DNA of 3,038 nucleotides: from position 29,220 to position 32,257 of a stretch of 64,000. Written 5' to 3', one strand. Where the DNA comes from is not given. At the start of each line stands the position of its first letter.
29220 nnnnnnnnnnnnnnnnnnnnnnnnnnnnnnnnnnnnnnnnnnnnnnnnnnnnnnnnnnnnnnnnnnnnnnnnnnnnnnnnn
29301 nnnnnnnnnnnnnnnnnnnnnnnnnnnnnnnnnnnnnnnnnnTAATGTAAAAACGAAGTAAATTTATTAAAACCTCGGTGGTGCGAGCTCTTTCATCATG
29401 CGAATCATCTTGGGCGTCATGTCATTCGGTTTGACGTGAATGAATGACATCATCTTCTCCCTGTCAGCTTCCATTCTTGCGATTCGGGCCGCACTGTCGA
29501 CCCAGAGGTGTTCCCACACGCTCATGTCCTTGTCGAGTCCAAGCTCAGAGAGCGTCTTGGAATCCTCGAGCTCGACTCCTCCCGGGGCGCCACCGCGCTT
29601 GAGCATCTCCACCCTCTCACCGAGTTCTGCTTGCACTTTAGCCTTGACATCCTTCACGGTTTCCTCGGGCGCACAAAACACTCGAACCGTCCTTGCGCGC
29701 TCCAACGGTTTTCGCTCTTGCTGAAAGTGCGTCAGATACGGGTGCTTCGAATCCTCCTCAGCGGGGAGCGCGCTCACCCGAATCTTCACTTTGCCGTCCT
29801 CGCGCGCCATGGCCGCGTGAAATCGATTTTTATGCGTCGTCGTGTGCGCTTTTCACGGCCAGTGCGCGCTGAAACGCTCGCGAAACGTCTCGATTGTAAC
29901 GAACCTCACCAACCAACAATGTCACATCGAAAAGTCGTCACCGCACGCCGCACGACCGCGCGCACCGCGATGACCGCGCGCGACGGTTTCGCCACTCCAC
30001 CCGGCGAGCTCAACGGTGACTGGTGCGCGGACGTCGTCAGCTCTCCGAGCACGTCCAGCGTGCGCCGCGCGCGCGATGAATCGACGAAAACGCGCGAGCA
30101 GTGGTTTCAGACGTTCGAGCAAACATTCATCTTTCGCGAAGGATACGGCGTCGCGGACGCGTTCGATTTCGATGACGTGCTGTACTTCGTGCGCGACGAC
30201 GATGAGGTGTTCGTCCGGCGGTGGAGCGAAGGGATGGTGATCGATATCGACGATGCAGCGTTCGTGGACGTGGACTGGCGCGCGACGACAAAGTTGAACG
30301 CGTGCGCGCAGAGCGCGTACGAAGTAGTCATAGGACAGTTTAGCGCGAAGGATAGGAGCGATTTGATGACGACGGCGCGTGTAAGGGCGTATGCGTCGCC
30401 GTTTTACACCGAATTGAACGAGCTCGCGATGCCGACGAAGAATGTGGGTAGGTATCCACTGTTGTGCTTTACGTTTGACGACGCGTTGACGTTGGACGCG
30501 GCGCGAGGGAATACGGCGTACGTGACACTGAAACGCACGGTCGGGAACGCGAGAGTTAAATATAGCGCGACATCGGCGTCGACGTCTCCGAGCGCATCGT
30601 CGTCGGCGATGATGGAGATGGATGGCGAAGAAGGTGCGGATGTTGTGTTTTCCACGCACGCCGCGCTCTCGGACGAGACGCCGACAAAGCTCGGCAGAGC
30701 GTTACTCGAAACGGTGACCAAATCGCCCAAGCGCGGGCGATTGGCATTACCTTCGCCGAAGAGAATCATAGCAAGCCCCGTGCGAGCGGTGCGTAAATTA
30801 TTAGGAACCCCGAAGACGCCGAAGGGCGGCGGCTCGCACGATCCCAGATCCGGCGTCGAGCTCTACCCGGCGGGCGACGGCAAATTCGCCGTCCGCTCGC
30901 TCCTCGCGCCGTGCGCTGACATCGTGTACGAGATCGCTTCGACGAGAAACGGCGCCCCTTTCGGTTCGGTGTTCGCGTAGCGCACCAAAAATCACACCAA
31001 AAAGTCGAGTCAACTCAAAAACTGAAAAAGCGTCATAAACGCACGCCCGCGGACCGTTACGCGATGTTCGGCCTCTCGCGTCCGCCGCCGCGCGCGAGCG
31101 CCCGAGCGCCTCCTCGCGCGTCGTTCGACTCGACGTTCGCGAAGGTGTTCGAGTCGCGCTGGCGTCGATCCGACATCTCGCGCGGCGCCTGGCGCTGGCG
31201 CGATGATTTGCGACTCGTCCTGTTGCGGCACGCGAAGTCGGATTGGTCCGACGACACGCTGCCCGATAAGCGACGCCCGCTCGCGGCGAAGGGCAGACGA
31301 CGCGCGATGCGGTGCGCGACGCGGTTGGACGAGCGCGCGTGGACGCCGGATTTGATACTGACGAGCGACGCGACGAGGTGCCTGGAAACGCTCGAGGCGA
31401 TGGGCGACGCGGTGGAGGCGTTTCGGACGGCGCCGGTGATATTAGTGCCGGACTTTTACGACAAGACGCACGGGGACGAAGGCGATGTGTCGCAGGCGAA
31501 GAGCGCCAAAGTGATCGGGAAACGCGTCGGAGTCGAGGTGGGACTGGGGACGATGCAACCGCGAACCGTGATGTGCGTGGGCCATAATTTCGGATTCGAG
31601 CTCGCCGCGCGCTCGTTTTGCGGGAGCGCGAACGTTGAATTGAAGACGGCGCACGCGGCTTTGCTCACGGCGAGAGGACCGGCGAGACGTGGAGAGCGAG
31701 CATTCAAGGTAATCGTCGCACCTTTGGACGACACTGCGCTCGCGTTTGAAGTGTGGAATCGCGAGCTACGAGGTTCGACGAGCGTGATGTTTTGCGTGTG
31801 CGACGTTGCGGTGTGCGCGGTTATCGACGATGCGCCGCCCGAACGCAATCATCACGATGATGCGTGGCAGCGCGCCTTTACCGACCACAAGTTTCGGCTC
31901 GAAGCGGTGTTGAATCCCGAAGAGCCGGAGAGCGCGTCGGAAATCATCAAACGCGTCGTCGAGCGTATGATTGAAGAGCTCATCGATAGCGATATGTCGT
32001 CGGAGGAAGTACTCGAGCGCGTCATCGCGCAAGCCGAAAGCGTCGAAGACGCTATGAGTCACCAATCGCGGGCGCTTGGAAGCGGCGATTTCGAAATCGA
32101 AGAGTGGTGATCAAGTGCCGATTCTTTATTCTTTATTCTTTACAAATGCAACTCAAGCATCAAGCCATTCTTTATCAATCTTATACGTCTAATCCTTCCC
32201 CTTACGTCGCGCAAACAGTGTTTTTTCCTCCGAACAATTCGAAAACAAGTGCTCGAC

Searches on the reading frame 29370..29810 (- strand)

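Call 60: search_protein_families(library=pfam, proteins=[window:29370-29810:-], max_evalue=0.01)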
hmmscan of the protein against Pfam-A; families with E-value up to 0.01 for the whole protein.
window:29370-29810:- (147 aa): 1 family
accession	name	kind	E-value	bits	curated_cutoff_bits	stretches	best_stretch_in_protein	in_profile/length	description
PF00240.29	ubiquitin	-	0.0017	18.5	25.4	0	40-97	9-64/72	Ubiquitin family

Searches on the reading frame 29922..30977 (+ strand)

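Call 60: search_protein_families(library=pfam, proteins=[window:29922-30977:+], max_evalue=0.01)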
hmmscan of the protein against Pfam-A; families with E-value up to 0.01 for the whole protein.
window:29922-30977:+ (352 aa): 1 family
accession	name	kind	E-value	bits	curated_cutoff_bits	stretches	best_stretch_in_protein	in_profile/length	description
PF09741.14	DUF2045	-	4.4e-08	33.3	25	1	59-187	3-139/231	Uncharacterized conserved protein (DUF2045)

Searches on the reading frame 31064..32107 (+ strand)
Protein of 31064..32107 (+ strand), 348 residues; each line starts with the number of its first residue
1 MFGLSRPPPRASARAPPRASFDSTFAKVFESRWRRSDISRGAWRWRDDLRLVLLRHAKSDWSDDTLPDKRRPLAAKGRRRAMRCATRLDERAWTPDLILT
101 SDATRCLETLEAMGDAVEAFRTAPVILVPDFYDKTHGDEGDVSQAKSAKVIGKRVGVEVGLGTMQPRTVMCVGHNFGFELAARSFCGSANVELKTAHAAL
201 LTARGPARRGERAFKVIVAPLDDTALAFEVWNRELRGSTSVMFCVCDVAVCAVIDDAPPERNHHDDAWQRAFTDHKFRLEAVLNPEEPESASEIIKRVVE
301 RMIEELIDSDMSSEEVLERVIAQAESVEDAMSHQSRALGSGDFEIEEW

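Call 60: search_protein_families(library=pfam, proteins=[window:31064-32107:+], max_evalue=0.01)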
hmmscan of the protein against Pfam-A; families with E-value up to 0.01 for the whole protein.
window:31064-32107:+ (348 aa): 1 family
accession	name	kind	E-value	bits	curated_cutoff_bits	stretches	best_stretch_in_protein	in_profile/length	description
PF00300.27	His_Phos_1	-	3.8e-09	36.9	21.7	1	51-134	1-80/194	Histidine phosphatase superfamily (branch 1)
